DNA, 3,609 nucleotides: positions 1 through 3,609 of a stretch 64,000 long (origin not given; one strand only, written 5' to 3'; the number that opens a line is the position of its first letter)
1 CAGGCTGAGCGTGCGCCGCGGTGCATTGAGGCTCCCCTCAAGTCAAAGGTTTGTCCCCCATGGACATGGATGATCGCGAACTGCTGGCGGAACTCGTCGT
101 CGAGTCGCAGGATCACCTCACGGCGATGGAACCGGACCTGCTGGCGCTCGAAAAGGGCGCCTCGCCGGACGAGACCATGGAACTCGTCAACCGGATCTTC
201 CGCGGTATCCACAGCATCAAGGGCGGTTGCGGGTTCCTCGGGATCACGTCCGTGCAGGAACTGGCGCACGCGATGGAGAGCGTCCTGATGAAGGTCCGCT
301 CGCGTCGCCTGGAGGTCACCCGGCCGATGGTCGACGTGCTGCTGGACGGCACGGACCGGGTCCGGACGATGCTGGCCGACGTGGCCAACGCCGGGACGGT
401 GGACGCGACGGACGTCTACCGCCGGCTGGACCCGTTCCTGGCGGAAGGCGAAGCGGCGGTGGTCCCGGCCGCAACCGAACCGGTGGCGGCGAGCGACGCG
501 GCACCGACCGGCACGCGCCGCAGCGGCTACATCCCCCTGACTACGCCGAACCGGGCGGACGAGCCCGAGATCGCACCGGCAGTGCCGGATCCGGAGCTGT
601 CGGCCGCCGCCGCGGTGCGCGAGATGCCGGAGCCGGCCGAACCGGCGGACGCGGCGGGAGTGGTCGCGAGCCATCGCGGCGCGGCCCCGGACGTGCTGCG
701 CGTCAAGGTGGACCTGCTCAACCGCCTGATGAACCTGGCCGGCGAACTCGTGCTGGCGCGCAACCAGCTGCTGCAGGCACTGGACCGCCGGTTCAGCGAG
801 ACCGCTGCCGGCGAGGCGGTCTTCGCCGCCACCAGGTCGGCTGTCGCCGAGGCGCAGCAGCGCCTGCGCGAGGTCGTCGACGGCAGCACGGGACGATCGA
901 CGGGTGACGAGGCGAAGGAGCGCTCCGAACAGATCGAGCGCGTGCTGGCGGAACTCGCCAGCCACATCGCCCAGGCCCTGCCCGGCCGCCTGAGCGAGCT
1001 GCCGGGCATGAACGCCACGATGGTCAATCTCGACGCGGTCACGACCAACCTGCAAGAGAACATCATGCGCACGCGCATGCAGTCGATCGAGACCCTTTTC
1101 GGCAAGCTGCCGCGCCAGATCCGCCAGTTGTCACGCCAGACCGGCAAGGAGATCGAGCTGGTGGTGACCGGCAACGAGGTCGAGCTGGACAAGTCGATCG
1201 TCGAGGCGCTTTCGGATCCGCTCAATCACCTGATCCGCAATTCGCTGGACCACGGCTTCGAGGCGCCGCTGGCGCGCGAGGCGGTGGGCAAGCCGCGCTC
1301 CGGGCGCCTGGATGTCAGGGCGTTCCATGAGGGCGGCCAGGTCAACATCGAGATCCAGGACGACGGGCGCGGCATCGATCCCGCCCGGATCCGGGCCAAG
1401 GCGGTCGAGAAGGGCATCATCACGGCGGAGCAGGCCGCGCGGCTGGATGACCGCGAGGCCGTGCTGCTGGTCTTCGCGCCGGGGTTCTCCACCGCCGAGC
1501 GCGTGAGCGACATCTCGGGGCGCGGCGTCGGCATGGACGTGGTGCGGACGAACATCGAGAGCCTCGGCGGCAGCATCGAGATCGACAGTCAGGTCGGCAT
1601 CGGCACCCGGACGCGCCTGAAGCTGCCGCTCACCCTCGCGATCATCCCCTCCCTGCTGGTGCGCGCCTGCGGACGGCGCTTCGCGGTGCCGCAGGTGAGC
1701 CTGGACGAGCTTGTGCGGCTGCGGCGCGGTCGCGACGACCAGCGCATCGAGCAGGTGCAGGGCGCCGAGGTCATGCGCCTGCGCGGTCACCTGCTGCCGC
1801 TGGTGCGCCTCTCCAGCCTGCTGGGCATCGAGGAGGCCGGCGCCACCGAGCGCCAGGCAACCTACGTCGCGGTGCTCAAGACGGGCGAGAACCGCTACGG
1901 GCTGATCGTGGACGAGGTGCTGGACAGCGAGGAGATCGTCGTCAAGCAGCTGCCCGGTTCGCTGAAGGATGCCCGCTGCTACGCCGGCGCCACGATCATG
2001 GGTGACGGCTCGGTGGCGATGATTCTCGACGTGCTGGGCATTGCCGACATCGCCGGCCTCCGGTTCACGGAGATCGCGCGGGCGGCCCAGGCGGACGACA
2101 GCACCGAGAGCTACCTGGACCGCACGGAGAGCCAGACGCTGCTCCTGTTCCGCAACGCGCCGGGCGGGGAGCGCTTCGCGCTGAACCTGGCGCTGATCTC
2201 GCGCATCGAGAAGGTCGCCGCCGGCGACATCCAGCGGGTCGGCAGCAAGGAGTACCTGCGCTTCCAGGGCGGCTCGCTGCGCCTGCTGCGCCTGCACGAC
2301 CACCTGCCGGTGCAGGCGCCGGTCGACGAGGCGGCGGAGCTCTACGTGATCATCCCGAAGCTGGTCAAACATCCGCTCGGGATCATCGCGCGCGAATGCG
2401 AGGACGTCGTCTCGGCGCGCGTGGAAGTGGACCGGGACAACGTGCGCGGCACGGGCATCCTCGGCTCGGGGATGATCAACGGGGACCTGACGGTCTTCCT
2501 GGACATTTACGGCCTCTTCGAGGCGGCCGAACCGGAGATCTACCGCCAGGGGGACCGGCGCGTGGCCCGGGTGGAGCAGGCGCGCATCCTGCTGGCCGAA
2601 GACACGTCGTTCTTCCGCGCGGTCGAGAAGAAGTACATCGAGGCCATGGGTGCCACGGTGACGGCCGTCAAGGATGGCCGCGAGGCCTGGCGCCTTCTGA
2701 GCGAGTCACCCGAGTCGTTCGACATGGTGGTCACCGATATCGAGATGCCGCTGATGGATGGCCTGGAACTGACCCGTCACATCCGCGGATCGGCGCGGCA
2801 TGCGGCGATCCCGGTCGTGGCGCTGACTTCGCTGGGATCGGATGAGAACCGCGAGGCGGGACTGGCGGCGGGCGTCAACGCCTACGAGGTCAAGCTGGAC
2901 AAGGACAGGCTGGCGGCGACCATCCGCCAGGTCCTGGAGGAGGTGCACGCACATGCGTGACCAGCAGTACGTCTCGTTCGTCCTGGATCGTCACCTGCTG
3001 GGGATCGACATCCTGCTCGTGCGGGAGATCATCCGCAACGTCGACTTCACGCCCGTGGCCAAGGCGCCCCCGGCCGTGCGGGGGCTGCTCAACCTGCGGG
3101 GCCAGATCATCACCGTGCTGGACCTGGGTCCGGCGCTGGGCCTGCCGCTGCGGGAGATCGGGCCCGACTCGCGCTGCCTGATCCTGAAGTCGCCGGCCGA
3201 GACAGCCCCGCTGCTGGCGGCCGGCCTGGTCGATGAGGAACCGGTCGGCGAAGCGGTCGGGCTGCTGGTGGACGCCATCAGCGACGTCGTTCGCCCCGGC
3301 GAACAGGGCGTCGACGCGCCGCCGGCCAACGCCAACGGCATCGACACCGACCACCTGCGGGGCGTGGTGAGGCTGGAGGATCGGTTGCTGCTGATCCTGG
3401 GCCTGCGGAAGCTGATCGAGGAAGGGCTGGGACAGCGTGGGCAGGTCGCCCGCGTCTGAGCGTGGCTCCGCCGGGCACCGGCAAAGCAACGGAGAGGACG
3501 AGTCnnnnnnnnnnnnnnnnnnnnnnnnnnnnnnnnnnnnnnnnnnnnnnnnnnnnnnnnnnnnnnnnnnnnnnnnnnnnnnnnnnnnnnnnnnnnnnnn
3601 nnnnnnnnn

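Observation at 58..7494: Chemosensory operon whose only receptor carries a c-type haem (CXXCH) periplasmic sensor, paired with a CheA-receiver hybrid kinase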

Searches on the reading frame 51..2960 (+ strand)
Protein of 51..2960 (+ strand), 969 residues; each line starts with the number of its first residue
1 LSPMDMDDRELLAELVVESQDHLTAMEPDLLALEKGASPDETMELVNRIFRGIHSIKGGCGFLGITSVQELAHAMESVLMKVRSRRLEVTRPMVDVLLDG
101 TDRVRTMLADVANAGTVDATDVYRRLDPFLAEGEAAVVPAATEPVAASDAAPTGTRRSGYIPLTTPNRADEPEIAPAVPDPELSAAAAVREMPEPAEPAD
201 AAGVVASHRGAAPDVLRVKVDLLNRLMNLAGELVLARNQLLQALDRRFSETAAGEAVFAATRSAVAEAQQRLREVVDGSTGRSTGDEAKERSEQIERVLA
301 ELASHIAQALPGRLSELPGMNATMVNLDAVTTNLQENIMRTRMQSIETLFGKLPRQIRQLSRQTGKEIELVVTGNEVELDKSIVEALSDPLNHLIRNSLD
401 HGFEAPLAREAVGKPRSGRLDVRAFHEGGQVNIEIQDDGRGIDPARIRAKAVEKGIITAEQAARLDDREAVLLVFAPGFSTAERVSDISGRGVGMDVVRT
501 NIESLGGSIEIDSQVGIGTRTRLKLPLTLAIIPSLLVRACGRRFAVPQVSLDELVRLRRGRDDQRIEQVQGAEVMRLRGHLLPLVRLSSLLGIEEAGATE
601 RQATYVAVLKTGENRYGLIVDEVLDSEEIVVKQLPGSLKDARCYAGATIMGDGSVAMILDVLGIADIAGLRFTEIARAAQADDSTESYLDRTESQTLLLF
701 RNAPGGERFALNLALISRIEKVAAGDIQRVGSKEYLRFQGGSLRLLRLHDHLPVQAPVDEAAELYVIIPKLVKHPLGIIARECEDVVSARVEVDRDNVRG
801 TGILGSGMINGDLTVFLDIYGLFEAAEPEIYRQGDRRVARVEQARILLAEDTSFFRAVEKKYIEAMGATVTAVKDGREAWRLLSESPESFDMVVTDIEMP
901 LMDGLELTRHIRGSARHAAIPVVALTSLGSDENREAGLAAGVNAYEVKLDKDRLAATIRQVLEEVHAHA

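Call 3: search_protein_families(library=pfam, proteins=[window:51-2960:+], max_evalue=0.1)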
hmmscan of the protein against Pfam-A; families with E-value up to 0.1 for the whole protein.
window:51-2960:+ (969 aa): 5 families
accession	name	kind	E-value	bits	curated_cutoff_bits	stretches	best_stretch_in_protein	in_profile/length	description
PF01584.24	CheW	-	4.7e-32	110.9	23.5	2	535-665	3-134/138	CheW-like domain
PF02518.31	HATPase_c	-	3.9e-18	66.3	26.4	1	389-528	4-110/111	Histidine kinase-, DNA gyrase B-, and HSP90-like ATPase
PF00072.30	Response_reg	-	5.8e-18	65.5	30.2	1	846-958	1-110/111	Response regulator receiver domain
PF01627.28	Hpt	-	3.1e-15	56.6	24.6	1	10-112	1-82/84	Hpt domain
PF02895.20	H-kinase_dim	-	1.3e-10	42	23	1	214-340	2-67/68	Signal transducing histidine kinase, homodimeric domain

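Call 38: search_dna_similar(query=window:60-2957:+, collection=plasmids, mode=protein, max_rows=25)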
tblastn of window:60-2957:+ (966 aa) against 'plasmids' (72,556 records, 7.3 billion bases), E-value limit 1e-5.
Records with a match: 1492; places in all: 2052; records where one place covers at least 80% of the query: 42.
Best place of each record, by identity: <60% 1492.
By first word of the organism name: Enterococcus 238; Sinorhizobium 146; Bacillus 142; Pseudomonas 139; Ralstonia 136; Phaeobacter 59; Rhizobium 38; Azospirillum 32; Agrobacterium 27; Escherichia 25; and 176 more.
By predicted mobility (MOB-suite, as given by PLSDB): non-mobilizable 852; conjugative 370; mobilizable 270.
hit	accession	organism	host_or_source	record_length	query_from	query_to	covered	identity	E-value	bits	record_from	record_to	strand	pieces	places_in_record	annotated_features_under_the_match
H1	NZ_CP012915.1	Azospirillum brasilense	Digitaria eriantha,microbe,root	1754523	2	961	77%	38.7%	8e-113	468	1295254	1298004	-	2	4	none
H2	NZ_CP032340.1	Azospirillum brasilense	soil sample,Agricultural field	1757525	2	961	77%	38.7%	8e-113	468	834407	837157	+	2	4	none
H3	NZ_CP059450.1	Azospirillum brasilense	Prokaryotes,soil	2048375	2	961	77%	38.7%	2e-112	468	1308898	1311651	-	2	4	none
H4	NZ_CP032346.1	Azospirillum brasilense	soil sample,Agricultural field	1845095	2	961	77%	38.5%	7e-112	466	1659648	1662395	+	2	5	record has no annotation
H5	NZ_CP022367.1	Azospirillum sp. TSH58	single cell,paddy soils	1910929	2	961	77%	38.5%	2e-111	464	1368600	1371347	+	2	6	record has no annotation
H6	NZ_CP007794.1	Azospirillum argentinense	Triticum aestivum L.,Root,wheat ...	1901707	2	961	77%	38.4%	2e-111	465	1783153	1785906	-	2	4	record has no annotation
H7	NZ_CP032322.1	Azospirillum argentinense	soil sample,Agricultural field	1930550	2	961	77%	38.4%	2e-111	465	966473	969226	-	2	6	record has no annotation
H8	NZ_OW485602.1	Rhodovastum atsumiense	-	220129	3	959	78%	38.2%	6e-107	443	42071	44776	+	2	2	hybrid sensor histidine kinase/response regulator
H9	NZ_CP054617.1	Azospirillum oryzae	cell culture,soil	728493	2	961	77%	38.0%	4e-110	462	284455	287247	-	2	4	chemotaxis protein CheW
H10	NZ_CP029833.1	Azospirillum ramasamyi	single cell,Cow dung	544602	2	961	77%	37.9%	1e-109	460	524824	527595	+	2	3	chemotaxis protein CheW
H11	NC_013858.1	Azospirillum sp. B510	-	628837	2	961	77%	37.8%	3e-110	462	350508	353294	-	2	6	chemotaxis protein CheW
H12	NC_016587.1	Azospirillum lipoferum 4B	-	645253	2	961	77%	37.7%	1e-109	460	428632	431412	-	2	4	chemotaxis protein CheW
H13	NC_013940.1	Deferribacter desulfuricans SSM1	-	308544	1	945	84%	34.4%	6e-81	498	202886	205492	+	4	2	chemotaxis protein CheW | response regulator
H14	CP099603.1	Comamonadaceae bacterium OTU4NAUVB1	Arabidopsis thaliana,pure culture,leaf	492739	1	965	77%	37.5%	2e-70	406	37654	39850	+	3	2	chemotaxis protein CheW | response regulator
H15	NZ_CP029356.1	Azospirillum thermophilum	cell culture,hot spring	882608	3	961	77%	36.2%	6e-110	460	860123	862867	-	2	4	chemotaxis protein CheW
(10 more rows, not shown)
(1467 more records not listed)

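Call 39: get_annotated_region(hit=H11, flank=8000)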
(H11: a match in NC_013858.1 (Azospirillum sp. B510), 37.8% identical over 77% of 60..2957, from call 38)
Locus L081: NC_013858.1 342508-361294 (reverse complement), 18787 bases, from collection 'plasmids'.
description: Azospirillum sp. B510 plasmid pAB510d, complete sequence
organism: Azospirillum sp. B510 (NCBI taxid 137722)
taxonomy: Bacteria; Pseudomonadota; Alphaproteobacteria; Rhodospirillales; Azospirillaceae; Azospirillum; Azospirillum sp. B510
host: -; source: -; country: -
typing (MOB-suite, as given by PLSDB): non-mobilizable
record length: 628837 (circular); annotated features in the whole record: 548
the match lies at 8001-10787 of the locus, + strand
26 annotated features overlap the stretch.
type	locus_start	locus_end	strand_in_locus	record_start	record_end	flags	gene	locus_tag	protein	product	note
CDS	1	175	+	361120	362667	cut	-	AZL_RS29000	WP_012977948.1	ABC transporter ATP-binding protein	-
CDS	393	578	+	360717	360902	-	-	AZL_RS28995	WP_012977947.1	hypothetical protein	-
CDS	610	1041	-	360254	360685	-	-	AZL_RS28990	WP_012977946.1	VOC family protein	-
CDS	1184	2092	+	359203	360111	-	-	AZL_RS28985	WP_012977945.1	LysR substrate-binding domain-containing protein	-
CDS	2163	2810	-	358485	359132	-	pcp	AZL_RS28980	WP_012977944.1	pyroglutamyl-peptidase I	GO:0030163 - protein catabolic process [Evidence IEA]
CDS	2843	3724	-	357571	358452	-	rpoH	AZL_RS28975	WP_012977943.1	RNA polymerase sigma factor RpoH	GO:0006352 - DNA-templated transcription initiation [Evidence IEA]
CDS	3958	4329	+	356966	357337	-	-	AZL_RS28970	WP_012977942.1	NifB/NifX family molybdenum-iron cluster-binding protein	-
CDS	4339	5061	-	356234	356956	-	-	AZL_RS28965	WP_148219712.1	histidine kinase dimerization/phosphoacceptor domain -containing protein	-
CDS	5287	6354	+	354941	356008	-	-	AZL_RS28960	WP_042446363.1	esterase-like activity of phytase family protein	-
CDS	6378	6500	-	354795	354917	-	-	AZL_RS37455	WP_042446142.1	hypothetical protein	-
CDS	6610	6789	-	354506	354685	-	-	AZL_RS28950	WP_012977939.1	DUF3553 domain-containing protein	-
CDS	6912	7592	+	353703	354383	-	-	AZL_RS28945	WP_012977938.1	histidine phosphotransferase family protein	-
CDS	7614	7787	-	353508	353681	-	-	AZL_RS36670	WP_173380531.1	hypothetical protein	-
CDS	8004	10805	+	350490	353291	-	-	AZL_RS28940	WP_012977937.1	chemotaxis protein CheW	GO:0006935 - chemotaxis [Evidence IEA]; GO:0007165 - signal transduction [Evidence IEA]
CDS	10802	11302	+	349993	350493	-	-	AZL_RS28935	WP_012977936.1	chemotaxis protein CheW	-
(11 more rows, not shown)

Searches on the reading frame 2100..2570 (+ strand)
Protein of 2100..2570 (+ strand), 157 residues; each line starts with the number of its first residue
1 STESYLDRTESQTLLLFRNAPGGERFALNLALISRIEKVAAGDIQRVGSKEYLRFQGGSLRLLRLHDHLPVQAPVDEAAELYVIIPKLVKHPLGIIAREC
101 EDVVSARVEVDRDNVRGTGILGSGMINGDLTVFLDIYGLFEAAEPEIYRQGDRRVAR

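Call 28: search_protein_families(library=pfam, proteins=[window:2100-2570:+], max_evalue=0.01)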
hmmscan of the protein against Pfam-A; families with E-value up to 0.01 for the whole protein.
window:2100-2570:+ (157 aa): 1 family
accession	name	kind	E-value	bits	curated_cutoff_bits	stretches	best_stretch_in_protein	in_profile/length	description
PF01584.24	CheW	-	2.9e-06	27.4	23.5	1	22-143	8-137/138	CheW-like domain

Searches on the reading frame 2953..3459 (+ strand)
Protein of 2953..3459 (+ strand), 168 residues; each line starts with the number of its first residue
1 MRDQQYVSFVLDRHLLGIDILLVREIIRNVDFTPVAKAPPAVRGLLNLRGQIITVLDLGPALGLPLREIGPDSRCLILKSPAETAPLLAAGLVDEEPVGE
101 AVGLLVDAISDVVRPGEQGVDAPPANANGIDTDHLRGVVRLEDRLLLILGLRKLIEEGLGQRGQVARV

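Call 3: search_protein_families(library=pfam, proteins=[window:2953-3459:+], max_evalue=0.1)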
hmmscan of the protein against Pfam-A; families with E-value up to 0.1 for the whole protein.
window:2953-3459:+ (168 aa): 1 family
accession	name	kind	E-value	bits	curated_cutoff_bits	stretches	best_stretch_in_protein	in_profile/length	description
PF01584.24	CheW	-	6.5e-25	87.8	23.5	1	5-156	1-135/138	CheW-like domain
